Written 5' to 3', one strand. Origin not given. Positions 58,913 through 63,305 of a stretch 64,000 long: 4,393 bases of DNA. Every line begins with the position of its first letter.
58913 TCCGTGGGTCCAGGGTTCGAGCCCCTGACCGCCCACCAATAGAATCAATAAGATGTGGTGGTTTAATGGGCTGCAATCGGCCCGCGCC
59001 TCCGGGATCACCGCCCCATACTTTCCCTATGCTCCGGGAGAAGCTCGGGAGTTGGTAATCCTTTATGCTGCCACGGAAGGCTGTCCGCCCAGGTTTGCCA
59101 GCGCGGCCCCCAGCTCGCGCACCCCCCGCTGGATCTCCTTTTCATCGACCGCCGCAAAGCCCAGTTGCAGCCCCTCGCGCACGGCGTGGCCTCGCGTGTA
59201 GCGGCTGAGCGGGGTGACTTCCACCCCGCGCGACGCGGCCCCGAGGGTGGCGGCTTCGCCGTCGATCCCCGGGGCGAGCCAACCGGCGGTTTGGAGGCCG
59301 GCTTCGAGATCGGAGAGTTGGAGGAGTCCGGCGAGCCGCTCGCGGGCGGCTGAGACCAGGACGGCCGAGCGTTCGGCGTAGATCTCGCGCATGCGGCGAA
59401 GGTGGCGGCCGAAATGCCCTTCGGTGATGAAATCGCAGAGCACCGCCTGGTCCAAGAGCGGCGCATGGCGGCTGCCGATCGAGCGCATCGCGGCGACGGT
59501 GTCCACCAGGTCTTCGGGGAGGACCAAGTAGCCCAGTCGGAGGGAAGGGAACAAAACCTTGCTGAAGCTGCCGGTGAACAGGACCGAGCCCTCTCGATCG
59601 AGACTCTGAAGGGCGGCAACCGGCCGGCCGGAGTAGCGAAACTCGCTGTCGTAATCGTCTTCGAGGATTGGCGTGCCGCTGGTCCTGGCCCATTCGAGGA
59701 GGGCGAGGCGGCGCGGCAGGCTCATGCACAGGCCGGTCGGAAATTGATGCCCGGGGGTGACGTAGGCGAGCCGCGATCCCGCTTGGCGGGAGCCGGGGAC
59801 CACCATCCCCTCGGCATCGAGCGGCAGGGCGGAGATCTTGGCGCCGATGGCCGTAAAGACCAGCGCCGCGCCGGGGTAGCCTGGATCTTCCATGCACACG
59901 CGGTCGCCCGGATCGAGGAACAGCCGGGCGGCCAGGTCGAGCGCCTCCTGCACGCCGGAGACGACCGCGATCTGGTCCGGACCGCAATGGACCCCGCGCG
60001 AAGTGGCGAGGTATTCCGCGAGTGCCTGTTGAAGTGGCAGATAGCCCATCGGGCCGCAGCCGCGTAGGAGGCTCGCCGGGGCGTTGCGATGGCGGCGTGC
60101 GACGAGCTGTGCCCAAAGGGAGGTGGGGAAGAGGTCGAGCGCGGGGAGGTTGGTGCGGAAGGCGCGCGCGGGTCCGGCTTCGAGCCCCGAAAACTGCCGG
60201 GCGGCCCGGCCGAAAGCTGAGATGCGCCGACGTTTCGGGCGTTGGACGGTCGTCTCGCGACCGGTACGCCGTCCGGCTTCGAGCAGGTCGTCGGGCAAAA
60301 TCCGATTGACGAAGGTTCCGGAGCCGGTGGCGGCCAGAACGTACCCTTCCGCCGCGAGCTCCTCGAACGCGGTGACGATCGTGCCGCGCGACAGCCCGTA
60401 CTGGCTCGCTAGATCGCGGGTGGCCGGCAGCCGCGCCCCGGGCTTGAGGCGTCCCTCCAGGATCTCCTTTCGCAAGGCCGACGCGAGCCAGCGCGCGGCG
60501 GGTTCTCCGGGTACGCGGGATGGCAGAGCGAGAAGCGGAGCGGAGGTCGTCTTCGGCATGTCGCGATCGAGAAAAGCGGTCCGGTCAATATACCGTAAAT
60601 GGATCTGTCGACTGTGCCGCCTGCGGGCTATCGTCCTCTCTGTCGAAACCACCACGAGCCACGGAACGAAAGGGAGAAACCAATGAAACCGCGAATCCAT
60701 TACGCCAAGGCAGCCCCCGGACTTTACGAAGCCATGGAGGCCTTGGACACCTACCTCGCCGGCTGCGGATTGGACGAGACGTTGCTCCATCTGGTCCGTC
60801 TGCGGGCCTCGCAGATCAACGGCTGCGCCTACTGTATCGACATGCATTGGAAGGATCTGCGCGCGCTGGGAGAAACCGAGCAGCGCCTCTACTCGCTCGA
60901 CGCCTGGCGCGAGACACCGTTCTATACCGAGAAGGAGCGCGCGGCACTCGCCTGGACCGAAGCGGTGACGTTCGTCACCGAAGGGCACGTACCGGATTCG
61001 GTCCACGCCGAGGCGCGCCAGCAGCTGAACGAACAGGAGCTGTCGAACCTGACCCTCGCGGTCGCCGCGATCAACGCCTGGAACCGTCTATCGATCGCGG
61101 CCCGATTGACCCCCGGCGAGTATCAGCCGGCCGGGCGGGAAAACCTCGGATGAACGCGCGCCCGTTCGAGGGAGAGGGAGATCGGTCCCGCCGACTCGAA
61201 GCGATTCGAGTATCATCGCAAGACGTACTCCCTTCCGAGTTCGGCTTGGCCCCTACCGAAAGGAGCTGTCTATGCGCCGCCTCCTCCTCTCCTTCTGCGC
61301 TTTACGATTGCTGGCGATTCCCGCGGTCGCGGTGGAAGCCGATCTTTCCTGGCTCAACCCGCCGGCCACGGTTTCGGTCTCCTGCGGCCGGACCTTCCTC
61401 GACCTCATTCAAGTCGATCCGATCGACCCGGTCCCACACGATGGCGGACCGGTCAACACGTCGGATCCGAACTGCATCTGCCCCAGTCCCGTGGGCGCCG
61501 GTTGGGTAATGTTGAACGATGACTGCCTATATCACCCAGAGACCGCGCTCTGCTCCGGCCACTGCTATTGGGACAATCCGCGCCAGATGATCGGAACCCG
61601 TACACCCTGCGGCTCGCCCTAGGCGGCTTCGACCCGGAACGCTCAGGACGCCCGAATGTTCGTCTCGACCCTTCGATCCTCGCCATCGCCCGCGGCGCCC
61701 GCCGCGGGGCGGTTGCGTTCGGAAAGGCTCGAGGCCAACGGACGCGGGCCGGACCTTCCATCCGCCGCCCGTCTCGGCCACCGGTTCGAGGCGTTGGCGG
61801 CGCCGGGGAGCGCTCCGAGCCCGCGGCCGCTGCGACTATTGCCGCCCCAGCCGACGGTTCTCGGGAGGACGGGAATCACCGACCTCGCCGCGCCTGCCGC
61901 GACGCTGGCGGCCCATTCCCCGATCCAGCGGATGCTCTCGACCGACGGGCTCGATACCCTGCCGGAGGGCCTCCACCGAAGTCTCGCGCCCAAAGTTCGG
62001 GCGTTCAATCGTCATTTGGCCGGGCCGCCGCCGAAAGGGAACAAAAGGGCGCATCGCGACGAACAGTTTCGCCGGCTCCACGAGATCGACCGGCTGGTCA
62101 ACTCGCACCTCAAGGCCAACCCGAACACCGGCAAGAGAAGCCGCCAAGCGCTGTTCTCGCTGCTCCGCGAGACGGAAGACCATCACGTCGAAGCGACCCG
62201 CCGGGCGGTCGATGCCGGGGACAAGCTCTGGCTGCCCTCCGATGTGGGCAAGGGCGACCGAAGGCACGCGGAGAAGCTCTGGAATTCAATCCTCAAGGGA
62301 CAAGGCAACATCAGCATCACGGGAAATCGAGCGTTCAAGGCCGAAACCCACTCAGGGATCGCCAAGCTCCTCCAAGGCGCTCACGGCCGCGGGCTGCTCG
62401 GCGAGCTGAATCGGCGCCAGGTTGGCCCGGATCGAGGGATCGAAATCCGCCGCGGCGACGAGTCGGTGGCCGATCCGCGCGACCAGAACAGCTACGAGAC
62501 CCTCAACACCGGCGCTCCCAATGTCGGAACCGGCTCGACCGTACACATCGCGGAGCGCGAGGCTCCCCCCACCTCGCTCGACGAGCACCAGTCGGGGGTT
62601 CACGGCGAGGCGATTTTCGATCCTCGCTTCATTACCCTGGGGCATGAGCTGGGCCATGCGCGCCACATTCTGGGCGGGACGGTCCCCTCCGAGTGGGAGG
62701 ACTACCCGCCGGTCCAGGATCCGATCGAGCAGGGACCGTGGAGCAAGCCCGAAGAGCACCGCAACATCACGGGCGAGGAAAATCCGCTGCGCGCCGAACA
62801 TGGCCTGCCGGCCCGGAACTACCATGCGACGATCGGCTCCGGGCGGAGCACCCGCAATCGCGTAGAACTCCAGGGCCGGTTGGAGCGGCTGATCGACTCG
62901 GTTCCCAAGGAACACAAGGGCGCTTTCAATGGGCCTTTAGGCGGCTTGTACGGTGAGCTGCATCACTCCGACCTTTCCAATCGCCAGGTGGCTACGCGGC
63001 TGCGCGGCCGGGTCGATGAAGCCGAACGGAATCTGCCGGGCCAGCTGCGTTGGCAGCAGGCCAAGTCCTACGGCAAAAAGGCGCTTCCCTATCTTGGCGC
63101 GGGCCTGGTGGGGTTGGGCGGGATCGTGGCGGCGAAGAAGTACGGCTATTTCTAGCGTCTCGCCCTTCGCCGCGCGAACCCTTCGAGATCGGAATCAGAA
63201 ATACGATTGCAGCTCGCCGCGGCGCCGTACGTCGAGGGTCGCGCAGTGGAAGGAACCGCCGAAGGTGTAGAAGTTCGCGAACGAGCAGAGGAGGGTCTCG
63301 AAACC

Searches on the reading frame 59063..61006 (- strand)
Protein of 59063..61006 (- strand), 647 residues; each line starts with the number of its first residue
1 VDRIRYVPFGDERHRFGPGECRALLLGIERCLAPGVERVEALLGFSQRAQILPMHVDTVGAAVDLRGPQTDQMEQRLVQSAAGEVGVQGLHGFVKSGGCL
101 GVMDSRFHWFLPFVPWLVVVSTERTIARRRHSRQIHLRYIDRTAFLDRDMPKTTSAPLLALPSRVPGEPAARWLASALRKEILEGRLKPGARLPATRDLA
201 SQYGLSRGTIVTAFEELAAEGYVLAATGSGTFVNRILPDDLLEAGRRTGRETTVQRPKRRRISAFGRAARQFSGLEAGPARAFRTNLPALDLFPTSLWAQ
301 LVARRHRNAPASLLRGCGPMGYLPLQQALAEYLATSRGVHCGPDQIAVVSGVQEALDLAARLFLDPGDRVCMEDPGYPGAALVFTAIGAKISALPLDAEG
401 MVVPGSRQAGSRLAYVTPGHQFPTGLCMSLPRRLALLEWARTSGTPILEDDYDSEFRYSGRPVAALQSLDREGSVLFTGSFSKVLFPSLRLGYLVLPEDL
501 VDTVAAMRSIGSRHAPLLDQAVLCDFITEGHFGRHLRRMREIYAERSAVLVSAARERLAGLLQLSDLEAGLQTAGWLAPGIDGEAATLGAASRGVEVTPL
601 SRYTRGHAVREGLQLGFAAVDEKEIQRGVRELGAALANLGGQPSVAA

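Call 63: search_protein_families(library=padloc, proteins=[window:59063-61006:-], max_evalue=0.001)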
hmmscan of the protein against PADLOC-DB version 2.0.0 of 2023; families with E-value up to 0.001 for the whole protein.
window:59063-61006:- (647 aa): 0 families

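Call 64: search_protein_families(library=pfam, proteins=[window:59063-61006:-], max_evalue=0.0001)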
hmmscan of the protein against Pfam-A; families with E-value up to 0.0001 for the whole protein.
window:59063-61006:- (647 aa): 3 families
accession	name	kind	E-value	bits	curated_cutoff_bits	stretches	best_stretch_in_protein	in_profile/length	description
PF00155.27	Aminotran_1_2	-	5.8e-18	65.7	19.7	1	316-629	37-358/361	Aminotransferase class I and II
PF00392.27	GntR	-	2.7e-16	59.4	27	1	175-233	6-64/64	Bacterial regulatory proteins, gntR family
PF14502.12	HTH_41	-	5.5e-05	22.9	25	0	188-223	1-36/48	Helix-turn-helix domain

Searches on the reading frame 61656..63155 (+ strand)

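Call 64: search_protein_families(library=pfam, proteins=[window:61656-63155:+], max_evalue=0.0001)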
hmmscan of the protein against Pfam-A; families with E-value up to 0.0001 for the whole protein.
window:61656-63155:+ (499 aa): 1 family
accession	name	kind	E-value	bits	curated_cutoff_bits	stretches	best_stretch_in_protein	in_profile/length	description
PF14891.12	Peptidase_M91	-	3e-10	41.2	25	1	217-388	3-174/176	Effector protein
